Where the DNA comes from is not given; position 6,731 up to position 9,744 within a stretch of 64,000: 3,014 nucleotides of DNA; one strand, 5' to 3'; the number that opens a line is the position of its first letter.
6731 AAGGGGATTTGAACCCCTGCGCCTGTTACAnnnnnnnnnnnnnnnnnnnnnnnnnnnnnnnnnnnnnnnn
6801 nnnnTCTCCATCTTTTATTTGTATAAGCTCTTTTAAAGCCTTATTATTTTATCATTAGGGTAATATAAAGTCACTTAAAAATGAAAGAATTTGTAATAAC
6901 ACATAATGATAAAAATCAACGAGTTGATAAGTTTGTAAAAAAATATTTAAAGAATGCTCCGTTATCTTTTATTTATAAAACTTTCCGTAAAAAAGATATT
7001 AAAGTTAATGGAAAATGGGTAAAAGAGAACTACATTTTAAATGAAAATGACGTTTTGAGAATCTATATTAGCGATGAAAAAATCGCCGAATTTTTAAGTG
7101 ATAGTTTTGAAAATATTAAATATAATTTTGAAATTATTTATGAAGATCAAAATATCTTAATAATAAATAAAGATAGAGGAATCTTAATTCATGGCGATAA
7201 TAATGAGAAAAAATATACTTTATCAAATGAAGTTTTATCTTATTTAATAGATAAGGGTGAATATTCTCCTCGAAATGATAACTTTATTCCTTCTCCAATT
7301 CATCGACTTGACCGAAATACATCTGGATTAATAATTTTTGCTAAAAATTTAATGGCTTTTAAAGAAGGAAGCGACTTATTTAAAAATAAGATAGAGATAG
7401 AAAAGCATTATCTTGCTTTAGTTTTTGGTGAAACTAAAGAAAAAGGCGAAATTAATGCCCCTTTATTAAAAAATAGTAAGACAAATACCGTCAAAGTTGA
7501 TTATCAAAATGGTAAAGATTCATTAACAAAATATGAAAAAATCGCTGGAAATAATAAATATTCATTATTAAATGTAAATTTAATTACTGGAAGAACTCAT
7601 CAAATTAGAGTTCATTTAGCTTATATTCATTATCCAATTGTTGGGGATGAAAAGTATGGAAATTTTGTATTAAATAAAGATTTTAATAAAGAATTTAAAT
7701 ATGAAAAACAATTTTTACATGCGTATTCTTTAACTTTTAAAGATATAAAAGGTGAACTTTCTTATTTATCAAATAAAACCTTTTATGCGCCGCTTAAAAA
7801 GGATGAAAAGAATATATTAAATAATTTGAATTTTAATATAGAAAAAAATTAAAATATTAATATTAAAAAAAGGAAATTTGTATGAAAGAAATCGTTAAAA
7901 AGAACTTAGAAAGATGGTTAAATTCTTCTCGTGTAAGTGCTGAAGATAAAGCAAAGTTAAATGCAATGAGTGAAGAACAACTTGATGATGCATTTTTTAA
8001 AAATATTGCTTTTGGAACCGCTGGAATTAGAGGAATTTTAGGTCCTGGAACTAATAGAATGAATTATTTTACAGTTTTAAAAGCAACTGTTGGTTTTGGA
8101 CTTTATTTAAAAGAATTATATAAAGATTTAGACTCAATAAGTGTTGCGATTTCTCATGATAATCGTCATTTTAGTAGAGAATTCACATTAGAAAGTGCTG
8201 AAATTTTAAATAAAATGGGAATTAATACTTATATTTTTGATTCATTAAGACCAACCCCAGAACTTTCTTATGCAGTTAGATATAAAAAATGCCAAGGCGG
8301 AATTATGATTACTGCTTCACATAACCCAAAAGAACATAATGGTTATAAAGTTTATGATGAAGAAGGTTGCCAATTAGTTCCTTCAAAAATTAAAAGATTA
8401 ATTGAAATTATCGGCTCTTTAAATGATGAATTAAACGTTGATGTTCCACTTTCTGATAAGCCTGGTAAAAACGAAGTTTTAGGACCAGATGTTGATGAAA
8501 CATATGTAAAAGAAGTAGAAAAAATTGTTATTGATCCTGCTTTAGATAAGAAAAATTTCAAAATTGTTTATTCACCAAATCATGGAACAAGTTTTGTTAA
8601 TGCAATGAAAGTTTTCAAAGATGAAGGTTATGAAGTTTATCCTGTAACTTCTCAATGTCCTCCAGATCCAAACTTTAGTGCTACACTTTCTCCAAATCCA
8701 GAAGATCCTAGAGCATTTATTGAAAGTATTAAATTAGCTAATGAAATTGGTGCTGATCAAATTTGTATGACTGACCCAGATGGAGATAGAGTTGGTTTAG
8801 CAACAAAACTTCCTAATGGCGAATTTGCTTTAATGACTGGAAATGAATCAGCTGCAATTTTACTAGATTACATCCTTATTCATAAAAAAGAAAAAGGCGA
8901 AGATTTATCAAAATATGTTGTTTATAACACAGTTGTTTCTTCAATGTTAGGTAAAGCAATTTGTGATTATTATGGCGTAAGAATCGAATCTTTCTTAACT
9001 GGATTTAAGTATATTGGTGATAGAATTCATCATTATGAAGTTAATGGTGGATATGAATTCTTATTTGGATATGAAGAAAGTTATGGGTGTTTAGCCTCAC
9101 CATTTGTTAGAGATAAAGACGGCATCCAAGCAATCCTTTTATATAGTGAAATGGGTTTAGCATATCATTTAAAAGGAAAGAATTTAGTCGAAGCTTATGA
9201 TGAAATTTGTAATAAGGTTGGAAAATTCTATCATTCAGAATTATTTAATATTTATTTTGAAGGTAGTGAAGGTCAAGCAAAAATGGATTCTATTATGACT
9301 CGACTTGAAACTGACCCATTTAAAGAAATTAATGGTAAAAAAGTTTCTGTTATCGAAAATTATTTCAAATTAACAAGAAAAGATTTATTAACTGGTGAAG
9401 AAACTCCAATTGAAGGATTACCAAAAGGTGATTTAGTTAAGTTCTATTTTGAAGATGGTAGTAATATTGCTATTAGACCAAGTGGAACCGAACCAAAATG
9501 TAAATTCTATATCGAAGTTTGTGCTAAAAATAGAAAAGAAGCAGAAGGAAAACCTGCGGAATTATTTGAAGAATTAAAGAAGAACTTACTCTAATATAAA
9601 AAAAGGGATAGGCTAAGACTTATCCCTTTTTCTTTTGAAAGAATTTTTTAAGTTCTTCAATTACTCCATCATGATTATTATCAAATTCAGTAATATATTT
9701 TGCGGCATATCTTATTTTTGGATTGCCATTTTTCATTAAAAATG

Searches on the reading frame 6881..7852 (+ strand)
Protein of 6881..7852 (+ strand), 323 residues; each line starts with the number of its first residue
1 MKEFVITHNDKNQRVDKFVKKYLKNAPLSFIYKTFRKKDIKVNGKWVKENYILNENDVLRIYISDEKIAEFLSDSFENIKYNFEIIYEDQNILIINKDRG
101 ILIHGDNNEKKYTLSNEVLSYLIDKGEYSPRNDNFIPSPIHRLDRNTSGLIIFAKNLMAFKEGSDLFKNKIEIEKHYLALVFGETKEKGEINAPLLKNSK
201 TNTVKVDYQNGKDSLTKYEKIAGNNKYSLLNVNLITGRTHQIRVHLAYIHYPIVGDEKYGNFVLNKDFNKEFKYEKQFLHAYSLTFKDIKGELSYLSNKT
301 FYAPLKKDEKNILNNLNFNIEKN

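Call 59: search_protein_families(library=pfam, proteins=[window:6881-7852:+], max_evalue=0.001)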
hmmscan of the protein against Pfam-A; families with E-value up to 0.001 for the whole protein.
window:6881-7852:+ (323 aa): 1 family
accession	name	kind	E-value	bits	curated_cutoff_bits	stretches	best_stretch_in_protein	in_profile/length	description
PF00849.27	PseudoU_synth_2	-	4.1e-34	118.4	26.8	1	91-247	1-151/152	RNA pseudouridylate synthase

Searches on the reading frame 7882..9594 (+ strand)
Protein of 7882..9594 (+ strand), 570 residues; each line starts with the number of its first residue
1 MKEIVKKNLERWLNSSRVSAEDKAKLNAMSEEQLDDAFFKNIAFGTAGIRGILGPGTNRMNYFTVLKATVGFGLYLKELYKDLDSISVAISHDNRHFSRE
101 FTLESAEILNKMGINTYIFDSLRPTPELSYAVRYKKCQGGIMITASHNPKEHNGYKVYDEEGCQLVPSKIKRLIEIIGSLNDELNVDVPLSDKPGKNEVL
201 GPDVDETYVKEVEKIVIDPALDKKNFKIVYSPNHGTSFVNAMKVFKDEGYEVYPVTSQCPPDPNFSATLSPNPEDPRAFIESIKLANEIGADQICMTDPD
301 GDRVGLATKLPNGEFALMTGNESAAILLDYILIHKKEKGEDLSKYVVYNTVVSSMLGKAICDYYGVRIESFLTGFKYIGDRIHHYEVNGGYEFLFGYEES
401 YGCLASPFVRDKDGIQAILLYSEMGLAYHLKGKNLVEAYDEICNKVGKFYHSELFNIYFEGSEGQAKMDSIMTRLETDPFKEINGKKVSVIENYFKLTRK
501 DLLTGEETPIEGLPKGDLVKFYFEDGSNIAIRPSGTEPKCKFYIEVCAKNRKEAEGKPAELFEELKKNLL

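Call 59: search_protein_families(library=pfam, proteins=[window:7882-9594:+], max_evalue=0.001)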
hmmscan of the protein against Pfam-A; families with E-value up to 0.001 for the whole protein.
window:7882-9594:+ (570 aa): 4 families
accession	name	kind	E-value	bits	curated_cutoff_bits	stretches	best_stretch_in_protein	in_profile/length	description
PF02878.22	PGM_PMM_I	-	4.5e-37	127.2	22.5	1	43-178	3-132/138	Phosphoglucomutase/phosphomannomutase, alpha/beta/alpha domain I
PF02879.22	PGM_PMM_II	-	6.8e-20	72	29.3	1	207-309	2-101/103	Phosphoglucomutase/phosphomannomutase, alpha/beta/alpha domain II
PF02880.22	PGM_PMM_III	-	2.1e-15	57.3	20.7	1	320-442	2-111/115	Phosphoglucomutase/phosphomannomutase, alpha/beta/alpha domain III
PF00408.26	PGM_PMM_IV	-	1.7e-07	31.6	23.1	1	515-549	22-55/68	Phosphoglucomutase/phosphomannomutase, C-terminal domain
